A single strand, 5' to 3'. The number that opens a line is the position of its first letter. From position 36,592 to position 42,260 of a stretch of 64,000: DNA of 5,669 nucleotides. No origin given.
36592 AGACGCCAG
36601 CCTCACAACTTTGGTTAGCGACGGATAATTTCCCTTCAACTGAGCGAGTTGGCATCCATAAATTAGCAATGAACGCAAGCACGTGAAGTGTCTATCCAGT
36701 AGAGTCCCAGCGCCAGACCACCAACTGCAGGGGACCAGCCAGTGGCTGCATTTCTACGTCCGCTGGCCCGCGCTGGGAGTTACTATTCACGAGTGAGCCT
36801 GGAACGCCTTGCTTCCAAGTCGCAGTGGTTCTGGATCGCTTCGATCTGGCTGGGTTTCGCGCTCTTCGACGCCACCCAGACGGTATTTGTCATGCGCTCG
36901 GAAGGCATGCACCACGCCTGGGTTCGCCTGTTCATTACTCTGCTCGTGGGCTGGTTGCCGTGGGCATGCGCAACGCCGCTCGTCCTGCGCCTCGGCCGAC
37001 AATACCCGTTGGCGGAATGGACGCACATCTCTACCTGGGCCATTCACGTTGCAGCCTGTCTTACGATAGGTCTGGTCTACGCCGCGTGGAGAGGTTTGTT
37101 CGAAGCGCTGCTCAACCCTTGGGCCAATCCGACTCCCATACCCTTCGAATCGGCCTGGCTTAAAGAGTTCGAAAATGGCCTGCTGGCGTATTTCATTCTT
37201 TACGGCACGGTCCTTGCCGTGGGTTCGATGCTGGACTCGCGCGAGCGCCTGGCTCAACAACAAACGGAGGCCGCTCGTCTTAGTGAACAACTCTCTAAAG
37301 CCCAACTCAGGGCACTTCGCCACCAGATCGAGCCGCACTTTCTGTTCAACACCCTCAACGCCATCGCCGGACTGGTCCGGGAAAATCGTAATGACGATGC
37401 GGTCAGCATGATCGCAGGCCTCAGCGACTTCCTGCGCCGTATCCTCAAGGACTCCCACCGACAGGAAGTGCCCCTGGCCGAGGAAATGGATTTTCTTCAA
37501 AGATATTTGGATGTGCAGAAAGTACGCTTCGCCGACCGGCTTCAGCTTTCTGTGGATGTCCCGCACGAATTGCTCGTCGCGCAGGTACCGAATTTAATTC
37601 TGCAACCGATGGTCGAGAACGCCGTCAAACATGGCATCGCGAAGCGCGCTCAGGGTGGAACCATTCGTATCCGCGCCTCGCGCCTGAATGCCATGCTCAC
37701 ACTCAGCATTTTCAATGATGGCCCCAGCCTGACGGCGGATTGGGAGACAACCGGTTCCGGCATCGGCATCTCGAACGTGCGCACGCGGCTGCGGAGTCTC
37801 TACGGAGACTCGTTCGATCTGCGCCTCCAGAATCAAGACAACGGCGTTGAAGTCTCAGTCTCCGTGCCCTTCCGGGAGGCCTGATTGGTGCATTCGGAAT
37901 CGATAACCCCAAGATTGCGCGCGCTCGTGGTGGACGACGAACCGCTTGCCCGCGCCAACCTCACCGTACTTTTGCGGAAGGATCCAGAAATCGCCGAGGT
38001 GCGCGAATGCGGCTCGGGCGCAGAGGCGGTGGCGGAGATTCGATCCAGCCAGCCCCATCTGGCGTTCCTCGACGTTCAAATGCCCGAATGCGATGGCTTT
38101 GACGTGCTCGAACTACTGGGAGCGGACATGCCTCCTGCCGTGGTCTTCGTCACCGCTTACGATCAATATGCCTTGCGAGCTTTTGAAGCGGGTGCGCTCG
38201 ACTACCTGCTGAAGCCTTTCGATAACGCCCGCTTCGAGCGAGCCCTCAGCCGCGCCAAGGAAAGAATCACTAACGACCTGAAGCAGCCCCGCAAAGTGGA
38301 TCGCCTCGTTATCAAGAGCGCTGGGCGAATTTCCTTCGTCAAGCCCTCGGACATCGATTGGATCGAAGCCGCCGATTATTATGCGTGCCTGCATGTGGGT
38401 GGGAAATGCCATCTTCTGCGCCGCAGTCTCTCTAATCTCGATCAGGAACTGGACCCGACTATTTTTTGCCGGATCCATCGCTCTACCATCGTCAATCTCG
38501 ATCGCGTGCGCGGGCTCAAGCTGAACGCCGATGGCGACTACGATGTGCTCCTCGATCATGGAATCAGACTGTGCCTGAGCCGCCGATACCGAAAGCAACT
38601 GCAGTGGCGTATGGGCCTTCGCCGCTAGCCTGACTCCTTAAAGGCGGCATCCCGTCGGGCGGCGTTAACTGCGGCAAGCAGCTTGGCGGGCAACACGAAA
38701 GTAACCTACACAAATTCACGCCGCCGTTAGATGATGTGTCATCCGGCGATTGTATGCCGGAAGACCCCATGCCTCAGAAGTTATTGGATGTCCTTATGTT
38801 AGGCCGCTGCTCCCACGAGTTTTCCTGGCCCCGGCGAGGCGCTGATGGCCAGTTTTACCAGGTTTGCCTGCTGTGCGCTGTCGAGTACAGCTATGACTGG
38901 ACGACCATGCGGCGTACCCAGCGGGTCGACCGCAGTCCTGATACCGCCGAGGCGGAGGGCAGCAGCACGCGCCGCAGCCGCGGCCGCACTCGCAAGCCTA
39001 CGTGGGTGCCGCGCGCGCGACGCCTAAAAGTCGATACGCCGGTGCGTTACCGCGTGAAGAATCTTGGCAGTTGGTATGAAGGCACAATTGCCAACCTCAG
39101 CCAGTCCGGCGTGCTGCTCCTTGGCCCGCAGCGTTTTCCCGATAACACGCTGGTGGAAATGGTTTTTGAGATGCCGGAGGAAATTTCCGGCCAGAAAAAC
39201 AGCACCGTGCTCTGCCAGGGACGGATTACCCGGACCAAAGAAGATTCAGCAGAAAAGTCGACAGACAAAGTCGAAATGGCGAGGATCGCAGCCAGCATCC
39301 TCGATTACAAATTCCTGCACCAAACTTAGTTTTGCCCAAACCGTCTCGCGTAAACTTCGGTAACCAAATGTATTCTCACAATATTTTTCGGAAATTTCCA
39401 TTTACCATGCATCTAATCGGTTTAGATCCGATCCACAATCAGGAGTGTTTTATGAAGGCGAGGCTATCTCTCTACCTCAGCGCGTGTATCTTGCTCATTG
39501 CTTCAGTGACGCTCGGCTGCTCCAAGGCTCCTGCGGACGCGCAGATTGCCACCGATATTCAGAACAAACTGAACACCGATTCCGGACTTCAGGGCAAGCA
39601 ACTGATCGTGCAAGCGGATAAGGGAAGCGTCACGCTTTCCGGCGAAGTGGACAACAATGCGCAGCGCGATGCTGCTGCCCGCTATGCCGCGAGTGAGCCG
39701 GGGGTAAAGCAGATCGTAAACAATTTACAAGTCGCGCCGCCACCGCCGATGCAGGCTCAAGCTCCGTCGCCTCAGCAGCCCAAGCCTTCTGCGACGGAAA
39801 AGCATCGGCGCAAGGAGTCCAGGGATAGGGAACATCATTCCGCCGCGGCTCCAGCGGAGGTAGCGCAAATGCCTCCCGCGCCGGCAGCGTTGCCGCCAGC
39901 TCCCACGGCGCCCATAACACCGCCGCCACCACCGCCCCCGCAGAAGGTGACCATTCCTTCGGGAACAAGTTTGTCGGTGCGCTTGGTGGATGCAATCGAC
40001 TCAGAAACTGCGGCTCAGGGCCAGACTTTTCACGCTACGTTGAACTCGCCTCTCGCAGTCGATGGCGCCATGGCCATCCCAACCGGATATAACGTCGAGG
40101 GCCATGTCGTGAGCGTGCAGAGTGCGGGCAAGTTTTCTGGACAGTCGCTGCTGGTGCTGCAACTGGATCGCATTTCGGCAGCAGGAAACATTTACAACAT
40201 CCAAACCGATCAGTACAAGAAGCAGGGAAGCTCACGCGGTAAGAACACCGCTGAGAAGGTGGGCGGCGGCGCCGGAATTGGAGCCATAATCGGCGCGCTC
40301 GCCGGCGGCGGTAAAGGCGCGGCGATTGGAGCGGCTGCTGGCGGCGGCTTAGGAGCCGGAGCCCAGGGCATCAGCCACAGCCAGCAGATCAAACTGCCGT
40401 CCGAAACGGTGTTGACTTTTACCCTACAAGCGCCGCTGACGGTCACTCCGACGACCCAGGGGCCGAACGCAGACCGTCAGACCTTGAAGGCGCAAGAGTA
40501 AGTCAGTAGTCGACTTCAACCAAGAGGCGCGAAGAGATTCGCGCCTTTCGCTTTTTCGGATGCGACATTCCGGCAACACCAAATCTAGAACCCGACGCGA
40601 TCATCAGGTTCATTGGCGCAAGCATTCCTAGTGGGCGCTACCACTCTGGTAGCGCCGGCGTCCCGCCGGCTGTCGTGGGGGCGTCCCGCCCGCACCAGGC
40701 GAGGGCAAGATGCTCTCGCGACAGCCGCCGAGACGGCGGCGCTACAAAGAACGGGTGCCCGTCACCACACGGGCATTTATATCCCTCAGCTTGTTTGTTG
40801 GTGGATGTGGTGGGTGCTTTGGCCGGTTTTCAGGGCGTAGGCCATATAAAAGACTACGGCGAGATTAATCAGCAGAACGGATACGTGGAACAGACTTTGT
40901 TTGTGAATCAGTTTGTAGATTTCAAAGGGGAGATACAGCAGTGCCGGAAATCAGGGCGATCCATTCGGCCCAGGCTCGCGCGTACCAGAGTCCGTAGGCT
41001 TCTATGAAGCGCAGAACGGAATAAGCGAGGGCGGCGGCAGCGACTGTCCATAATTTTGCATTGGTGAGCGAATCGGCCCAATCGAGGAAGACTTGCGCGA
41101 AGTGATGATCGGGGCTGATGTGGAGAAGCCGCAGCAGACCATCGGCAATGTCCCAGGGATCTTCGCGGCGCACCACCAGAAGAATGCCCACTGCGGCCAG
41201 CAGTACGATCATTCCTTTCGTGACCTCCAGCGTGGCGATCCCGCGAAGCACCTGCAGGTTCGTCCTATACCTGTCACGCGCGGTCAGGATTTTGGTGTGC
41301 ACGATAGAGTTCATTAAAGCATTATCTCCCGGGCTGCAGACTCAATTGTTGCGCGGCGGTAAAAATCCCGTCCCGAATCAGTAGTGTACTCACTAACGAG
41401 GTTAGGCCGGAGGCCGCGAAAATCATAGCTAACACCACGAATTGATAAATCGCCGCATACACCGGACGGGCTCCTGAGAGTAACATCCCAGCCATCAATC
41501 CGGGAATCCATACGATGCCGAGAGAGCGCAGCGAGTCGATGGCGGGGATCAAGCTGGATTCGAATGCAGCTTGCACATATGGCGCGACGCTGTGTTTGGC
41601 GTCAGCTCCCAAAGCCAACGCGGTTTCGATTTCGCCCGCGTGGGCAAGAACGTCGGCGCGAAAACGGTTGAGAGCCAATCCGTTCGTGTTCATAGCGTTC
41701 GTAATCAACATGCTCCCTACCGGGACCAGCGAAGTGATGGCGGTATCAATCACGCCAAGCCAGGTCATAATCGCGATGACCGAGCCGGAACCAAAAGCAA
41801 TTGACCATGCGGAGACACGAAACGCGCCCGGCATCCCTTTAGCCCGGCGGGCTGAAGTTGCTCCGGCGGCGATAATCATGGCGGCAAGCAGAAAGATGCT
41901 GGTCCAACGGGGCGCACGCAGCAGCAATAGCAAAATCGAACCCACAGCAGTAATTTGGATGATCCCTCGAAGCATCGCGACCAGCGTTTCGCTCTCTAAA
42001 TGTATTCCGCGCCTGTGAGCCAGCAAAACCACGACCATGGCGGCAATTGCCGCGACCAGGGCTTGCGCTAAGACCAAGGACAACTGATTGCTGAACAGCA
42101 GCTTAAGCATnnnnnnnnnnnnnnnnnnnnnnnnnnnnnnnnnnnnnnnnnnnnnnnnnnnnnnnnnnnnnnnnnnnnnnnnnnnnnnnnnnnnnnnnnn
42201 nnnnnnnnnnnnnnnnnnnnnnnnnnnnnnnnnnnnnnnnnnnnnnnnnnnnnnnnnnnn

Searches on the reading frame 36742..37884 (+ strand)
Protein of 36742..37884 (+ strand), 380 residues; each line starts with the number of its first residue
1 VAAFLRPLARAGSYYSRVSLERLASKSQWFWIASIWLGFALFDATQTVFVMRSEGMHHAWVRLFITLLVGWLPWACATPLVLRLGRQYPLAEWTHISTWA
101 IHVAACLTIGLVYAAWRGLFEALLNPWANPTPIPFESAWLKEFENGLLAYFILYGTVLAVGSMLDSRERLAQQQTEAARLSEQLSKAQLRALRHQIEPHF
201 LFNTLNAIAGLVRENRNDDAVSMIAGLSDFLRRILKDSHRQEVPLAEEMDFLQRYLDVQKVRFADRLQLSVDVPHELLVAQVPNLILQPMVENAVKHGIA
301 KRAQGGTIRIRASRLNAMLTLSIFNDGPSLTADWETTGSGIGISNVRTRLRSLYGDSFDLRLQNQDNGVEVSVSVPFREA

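Call 90: search_protein_families(library=pfam, proteins=[window:36742-37884:+], max_evalue=0.00001)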
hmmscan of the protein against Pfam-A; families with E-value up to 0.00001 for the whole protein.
window:36742-37884:+ (380 aa): 2 families
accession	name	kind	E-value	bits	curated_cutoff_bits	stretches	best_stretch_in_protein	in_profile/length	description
PF06580.19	His_kinase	-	3.1e-27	95.1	25.2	1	187-267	1-81/81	Histidine kinase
PF02518.31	HATPase_c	-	5.6e-07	30.4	26.4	1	285-378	8-110/111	Histidine kinase-, DNA gyrase B-, and HSP90-like ATPase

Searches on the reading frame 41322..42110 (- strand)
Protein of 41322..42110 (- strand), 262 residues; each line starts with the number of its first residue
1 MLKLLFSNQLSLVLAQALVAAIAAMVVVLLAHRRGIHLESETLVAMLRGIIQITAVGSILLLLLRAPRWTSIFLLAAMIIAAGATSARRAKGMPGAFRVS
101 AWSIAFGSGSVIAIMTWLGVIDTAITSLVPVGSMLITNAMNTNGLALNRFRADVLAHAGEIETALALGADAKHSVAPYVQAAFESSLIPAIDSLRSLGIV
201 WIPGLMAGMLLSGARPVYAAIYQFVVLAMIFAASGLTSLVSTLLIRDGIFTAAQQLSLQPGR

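Call 33: search_protein_families(library=pfam, proteins=[window:41322-42110:-], max_evalue=0.001)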
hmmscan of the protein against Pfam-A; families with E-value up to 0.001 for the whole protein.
window:41322-42110:- (262 aa): 1 family
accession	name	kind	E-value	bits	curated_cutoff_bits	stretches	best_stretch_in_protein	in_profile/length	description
PF03649.18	UPF0014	-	3.8e-56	190.6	22.6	1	16-248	3-240/242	Uncharacterised protein family (UPF0014)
